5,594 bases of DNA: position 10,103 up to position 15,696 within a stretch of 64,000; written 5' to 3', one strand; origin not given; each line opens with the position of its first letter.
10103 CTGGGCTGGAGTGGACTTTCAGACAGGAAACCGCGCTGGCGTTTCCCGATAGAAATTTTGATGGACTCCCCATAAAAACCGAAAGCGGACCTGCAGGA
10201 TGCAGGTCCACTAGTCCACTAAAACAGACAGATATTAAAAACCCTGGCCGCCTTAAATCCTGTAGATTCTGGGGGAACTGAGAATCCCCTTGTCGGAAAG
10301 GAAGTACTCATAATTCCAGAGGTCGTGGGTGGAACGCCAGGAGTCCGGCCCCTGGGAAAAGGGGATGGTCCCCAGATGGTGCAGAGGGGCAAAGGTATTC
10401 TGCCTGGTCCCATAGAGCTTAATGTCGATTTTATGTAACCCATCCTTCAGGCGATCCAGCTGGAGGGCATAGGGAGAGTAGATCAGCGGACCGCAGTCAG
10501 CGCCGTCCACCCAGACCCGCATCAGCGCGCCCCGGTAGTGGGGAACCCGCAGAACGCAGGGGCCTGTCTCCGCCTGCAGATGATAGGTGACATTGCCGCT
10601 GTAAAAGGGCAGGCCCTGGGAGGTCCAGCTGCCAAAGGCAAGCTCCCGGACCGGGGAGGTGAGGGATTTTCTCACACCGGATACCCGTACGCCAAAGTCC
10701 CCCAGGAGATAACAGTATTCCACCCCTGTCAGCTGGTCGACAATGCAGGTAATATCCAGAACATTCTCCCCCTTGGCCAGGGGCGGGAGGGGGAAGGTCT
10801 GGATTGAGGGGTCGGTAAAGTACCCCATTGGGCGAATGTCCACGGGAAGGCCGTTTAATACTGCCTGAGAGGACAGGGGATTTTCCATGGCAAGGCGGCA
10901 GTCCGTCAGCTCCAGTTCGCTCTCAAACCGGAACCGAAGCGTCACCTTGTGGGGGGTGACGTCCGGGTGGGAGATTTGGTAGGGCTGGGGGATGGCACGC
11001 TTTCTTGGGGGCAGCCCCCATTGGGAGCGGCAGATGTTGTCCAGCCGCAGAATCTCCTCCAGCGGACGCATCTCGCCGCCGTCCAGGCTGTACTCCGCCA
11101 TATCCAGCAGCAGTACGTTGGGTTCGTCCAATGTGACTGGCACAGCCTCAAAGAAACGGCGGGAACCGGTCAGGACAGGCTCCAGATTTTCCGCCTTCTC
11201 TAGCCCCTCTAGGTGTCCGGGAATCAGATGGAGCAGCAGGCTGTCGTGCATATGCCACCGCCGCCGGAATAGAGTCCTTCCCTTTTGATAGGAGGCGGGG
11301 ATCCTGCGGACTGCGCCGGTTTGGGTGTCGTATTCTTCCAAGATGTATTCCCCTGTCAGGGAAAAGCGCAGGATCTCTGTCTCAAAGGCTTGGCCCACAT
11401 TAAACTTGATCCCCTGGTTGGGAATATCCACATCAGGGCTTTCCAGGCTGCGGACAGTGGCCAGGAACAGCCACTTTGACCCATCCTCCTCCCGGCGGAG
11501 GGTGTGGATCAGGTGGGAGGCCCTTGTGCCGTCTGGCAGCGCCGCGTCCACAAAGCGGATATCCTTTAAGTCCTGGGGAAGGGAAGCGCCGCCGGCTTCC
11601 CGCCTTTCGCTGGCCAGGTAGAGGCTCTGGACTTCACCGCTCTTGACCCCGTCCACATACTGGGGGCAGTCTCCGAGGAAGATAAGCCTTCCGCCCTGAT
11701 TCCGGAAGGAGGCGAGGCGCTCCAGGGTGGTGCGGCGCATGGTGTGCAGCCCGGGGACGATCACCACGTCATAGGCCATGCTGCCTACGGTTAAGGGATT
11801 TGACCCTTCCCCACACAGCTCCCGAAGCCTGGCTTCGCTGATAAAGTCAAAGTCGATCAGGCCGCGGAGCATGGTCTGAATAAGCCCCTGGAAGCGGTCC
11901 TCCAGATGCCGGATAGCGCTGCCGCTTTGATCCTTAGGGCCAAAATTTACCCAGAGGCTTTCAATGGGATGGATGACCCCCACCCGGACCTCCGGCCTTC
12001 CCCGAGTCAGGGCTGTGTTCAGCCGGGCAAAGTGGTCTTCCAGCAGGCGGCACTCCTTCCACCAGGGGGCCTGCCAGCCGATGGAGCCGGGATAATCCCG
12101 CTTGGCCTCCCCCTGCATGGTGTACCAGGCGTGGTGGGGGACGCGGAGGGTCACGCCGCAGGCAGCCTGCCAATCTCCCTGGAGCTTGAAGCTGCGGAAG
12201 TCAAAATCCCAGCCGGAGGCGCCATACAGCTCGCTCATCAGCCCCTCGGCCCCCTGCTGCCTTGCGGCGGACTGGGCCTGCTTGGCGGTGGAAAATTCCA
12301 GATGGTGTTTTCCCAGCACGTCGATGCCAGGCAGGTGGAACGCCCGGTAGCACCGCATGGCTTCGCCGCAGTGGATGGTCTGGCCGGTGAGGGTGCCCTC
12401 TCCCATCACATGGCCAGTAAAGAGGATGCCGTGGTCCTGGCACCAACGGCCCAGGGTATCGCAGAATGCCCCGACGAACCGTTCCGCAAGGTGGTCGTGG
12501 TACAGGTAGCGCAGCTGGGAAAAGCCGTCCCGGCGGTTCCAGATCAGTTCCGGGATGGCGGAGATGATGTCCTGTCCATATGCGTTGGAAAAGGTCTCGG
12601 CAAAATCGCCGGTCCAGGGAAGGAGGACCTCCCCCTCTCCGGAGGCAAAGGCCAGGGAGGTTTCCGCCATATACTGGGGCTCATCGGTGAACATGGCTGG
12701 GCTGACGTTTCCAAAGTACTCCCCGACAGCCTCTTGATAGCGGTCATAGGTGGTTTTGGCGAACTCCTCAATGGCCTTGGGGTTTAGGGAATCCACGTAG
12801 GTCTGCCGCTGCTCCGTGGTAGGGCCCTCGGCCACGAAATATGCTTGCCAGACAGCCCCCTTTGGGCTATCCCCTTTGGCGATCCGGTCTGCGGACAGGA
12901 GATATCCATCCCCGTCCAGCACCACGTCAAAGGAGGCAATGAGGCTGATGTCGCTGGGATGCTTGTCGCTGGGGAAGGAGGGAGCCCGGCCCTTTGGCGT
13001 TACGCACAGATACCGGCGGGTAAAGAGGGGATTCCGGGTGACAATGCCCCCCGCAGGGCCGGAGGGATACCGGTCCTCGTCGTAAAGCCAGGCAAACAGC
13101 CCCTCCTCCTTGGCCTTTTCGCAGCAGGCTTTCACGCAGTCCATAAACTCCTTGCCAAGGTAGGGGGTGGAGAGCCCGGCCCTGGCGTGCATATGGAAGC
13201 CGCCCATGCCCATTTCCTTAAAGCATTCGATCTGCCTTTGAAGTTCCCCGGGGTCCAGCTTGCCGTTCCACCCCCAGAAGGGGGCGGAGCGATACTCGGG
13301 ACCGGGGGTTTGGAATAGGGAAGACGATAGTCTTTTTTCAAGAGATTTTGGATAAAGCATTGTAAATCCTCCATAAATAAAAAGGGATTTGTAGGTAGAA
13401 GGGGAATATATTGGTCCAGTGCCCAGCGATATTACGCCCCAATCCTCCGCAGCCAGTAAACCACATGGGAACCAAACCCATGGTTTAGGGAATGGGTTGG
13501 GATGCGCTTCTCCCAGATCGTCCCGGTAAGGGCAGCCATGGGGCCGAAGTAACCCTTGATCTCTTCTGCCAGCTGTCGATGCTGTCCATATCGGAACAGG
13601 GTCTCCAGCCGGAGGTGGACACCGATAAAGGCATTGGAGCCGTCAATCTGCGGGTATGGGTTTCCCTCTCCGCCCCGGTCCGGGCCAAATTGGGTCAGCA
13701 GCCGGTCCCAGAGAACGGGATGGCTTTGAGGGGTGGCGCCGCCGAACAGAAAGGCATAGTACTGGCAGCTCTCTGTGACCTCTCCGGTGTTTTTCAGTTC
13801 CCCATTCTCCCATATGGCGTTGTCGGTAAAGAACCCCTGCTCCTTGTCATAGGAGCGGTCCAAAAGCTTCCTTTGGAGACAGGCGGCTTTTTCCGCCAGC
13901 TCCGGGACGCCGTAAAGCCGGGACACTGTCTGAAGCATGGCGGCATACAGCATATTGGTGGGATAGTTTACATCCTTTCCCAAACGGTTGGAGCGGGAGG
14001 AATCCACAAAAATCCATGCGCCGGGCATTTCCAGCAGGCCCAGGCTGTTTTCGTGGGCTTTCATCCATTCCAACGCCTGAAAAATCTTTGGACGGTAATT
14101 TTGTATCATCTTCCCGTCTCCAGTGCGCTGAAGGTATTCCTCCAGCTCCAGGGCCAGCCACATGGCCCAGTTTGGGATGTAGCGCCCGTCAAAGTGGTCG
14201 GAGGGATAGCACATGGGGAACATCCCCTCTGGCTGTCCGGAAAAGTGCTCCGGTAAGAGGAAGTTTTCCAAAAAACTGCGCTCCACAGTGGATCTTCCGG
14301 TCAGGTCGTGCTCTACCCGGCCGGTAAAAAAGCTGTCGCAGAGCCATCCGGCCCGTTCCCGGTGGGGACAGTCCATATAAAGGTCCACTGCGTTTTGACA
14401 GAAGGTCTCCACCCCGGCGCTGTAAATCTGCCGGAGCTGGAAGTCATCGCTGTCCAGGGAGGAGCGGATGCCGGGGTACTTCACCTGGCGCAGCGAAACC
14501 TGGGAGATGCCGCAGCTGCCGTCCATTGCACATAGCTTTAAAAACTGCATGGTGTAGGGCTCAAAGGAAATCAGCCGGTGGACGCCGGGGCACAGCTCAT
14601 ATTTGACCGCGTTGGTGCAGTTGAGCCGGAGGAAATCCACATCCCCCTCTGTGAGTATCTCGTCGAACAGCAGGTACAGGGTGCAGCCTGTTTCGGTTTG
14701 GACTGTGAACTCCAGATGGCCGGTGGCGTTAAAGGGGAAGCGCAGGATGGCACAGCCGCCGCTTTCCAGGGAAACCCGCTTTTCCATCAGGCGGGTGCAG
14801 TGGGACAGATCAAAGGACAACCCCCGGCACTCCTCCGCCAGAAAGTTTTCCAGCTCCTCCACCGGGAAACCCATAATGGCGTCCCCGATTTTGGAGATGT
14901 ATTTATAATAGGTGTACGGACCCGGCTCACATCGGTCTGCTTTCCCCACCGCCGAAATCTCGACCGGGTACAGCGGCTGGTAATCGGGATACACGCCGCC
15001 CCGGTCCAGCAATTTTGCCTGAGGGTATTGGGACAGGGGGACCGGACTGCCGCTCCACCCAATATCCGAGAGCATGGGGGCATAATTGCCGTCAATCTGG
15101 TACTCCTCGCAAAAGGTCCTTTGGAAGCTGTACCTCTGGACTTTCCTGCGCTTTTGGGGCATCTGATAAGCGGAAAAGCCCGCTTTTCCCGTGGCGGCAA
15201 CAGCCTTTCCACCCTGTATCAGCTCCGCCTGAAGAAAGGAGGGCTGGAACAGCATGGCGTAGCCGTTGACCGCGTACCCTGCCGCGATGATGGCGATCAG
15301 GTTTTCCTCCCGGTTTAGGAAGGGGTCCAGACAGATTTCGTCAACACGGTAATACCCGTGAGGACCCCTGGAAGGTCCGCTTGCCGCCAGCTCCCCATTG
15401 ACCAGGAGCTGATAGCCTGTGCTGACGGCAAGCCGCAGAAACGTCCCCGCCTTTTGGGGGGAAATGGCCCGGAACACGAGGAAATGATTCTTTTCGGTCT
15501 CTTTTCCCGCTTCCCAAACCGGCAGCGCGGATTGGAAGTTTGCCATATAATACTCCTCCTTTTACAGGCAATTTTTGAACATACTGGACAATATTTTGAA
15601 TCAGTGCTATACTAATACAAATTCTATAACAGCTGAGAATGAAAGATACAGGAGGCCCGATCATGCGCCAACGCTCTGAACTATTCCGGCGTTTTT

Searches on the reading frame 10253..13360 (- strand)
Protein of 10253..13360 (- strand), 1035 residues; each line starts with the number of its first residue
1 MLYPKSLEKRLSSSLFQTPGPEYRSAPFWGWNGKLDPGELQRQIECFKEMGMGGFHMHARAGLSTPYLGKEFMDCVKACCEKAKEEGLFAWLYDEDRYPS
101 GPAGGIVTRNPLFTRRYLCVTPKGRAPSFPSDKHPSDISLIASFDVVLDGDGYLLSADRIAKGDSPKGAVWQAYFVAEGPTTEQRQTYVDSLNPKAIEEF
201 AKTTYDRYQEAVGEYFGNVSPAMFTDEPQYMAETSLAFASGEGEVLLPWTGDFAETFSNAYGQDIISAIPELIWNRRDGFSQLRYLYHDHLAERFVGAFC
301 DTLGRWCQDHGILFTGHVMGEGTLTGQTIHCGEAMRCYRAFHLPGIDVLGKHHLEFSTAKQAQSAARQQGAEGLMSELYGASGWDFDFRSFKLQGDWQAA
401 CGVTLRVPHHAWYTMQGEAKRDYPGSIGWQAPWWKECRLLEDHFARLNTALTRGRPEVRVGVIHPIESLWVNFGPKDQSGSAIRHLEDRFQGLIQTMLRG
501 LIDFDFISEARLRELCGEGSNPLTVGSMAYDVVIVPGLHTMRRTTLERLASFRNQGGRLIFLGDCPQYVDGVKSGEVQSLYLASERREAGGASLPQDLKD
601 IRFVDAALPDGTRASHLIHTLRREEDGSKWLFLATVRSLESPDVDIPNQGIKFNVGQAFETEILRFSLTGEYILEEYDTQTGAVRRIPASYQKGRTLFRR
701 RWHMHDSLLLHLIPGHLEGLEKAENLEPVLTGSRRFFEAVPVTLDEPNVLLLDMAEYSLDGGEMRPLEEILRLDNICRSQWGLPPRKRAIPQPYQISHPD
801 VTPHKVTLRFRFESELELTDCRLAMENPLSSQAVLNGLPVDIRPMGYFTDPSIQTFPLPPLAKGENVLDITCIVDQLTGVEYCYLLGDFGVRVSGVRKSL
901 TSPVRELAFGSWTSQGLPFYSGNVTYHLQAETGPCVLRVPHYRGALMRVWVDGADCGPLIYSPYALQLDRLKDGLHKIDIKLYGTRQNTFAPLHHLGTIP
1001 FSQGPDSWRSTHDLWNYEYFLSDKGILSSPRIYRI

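Call 78: search_protein_families(library=pfam, proteins=[window:10253-13360:-], max_evalue=0.0001)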
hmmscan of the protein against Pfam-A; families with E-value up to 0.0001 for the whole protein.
window:10253-13360:- (1035 aa): 1 family
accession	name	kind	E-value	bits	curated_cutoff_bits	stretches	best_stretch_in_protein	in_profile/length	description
PF17132.9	Glyco_hydro_106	-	2.7e-05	23.3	29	0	188-569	267-630/743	alpha-L-rhamnosidase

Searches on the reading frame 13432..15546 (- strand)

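Call 78: search_protein_families(library=pfam, proteins=[window:13432-15546:-], max_evalue=0.0001)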
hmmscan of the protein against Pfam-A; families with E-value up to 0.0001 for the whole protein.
window:13432-15546:- (704 aa): 1 family
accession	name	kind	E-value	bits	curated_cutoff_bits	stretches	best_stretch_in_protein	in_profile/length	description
PF17389.8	Bac_rhamnosid6H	-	2.3e-15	57.2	24.5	1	362-542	4-183/339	Bacterial alpha-L-rhamnosidase 6 hairpin glycosidase domain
